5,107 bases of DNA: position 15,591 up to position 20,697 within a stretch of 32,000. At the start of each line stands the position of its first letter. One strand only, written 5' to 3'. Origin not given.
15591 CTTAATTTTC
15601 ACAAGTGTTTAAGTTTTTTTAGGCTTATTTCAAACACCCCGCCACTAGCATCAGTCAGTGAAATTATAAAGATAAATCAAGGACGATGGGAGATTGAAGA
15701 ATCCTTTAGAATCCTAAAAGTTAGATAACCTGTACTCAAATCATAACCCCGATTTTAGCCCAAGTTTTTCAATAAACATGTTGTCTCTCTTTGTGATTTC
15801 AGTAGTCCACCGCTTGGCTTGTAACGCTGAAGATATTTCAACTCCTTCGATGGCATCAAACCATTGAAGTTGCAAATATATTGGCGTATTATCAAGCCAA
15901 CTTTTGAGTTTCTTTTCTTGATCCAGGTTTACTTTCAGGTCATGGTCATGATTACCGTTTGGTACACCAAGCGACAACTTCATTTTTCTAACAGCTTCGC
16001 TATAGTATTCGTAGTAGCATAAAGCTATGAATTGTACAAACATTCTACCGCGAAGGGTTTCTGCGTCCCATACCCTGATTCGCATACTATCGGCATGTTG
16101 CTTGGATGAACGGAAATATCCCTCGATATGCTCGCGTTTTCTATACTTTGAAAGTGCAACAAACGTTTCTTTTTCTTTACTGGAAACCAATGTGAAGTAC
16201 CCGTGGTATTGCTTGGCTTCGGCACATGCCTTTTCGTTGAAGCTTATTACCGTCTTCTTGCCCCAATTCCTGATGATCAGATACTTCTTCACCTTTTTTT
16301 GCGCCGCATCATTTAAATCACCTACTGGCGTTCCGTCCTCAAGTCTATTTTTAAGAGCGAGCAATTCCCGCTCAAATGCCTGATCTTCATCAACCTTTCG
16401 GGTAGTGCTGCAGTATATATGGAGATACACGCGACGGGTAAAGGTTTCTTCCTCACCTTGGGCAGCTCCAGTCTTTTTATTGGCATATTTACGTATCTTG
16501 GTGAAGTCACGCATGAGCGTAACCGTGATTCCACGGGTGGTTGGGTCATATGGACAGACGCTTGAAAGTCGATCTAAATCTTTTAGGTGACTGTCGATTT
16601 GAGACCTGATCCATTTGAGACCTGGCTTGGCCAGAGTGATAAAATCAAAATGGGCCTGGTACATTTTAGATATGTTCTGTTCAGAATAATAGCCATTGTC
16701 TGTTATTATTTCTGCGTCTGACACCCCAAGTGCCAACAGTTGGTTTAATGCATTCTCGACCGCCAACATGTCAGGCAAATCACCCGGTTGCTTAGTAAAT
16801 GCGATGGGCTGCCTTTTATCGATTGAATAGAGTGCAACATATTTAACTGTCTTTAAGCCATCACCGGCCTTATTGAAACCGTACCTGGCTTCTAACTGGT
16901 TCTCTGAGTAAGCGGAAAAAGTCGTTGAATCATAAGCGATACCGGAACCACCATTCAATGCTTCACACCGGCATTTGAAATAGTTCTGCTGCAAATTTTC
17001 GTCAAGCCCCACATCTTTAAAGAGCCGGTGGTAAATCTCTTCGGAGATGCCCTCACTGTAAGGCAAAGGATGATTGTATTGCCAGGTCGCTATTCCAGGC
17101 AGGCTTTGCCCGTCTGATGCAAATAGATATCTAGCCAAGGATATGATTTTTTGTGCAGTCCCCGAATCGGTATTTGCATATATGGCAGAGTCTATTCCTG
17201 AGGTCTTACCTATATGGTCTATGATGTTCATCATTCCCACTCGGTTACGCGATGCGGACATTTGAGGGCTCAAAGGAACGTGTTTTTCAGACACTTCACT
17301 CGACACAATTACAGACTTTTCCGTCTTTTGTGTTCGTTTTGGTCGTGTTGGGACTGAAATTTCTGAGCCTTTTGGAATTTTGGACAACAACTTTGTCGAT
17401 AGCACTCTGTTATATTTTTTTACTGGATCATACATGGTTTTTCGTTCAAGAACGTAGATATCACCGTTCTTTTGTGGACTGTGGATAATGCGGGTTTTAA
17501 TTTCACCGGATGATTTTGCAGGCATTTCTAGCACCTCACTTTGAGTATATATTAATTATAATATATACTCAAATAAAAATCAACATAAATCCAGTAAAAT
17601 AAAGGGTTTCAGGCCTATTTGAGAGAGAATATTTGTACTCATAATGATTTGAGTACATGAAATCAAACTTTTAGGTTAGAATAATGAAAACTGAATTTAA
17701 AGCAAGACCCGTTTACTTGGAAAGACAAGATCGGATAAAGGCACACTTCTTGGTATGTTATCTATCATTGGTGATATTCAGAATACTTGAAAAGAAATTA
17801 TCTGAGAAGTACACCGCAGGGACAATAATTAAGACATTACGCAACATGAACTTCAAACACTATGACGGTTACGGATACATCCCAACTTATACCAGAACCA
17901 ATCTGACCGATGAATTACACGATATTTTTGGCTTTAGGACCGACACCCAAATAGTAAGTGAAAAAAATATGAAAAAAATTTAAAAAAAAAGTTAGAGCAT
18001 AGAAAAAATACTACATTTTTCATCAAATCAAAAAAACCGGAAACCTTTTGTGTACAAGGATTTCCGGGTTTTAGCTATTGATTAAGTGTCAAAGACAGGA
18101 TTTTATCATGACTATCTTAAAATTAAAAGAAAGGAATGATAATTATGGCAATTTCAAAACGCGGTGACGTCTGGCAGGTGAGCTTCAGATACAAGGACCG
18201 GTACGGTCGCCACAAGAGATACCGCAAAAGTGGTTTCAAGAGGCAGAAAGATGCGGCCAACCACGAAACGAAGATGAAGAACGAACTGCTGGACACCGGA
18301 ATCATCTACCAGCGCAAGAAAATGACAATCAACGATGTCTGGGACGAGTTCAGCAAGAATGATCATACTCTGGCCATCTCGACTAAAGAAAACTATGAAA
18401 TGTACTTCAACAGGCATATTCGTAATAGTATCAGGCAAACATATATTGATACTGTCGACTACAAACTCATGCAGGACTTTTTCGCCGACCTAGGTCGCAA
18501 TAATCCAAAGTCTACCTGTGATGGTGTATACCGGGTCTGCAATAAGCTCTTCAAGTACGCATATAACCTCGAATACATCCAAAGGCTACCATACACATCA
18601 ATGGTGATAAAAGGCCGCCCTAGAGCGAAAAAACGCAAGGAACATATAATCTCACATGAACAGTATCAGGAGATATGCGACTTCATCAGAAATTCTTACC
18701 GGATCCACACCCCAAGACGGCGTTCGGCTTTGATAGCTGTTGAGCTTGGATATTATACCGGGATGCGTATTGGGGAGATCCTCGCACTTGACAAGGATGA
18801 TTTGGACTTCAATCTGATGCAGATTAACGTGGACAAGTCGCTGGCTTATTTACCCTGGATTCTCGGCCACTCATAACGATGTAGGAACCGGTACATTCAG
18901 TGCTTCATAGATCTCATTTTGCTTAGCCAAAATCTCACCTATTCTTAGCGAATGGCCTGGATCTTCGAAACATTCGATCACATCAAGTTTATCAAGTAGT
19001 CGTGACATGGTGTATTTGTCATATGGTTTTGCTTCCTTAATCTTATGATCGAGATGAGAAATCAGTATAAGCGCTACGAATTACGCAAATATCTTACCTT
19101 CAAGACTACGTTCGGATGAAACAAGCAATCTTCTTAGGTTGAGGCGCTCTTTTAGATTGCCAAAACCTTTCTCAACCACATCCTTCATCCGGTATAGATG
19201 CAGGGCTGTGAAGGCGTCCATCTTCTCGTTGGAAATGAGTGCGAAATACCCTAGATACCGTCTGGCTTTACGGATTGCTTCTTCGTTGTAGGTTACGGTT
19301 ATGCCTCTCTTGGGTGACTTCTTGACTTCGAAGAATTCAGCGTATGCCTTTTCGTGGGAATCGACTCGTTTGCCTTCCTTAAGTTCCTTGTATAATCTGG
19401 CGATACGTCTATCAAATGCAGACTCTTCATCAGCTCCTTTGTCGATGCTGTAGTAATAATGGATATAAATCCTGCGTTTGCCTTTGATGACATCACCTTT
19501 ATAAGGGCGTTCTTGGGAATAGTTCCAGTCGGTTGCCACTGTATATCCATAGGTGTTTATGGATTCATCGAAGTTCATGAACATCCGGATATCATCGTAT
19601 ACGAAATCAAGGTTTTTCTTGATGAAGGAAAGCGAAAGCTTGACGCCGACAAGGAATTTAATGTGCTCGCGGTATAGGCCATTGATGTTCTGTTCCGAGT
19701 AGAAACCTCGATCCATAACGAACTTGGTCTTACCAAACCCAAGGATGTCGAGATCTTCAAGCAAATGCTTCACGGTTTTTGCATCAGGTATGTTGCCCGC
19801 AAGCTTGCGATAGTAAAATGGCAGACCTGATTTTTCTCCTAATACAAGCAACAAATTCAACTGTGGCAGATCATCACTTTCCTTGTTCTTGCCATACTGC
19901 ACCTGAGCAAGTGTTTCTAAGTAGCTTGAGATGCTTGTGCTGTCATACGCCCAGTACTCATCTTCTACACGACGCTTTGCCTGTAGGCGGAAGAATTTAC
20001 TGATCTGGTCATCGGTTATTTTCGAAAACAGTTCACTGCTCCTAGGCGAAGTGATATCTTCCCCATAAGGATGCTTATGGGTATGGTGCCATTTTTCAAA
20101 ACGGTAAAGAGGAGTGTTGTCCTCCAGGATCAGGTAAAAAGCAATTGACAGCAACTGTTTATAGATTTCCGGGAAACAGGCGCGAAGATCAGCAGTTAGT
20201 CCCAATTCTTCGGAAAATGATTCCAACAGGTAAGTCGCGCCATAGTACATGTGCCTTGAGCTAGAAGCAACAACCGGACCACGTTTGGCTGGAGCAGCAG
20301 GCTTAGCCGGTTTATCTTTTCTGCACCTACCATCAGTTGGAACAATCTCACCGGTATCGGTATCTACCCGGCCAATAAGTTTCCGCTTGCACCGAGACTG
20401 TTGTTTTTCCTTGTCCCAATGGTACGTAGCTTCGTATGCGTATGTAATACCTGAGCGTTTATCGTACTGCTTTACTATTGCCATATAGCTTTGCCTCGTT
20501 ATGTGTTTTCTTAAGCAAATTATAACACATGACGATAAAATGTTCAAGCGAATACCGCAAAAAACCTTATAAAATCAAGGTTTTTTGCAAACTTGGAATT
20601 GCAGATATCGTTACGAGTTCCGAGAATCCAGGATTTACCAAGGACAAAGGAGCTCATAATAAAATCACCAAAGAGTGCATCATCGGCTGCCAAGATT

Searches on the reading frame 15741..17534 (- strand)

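Call 50: search_protein_families(library=pfam, proteins=[window:15741-17534:-])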
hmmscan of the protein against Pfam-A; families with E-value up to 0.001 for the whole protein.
window:15741-17534:- (597 aa): 1 family
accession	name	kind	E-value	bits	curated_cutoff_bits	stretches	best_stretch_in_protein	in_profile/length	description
PF01609.27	DDE_Tnp_1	-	2.9e-08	34.2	23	1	196-505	4-198/200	Transposase DDE domain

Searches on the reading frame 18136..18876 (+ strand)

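Call 50: search_protein_families(library=pfam, proteins=[window:18136-18876:+])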
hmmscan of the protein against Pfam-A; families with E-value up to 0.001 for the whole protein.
window:18136-18876:+ (246 aa): 3 families
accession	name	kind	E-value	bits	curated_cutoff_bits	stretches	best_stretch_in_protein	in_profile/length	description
PF14657.12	Arm-DNA-bind_4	-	3e-09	36.8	22.3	1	13-51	2-42/47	Arm DNA-binding domain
PF00589.27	Phage_integrase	-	7.4e-07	29.5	27.1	1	172-232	3-58/172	Phage integrase family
PF13102.12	Phage_int_SAM_5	-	0.00027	21.7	22.3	1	67-154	4-94/98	Phage integrase SAM-like domain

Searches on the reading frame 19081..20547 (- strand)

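Call 50: search_protein_families(library=pfam, proteins=[window:19081-20547:-])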
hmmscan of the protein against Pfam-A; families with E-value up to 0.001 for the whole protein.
window:19081-20547:- (488 aa): 1 family
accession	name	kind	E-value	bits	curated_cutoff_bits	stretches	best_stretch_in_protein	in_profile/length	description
PF01609.27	DDE_Tnp_1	-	6.1e-11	42.9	23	1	201-487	9-192/200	Transposase DDE domain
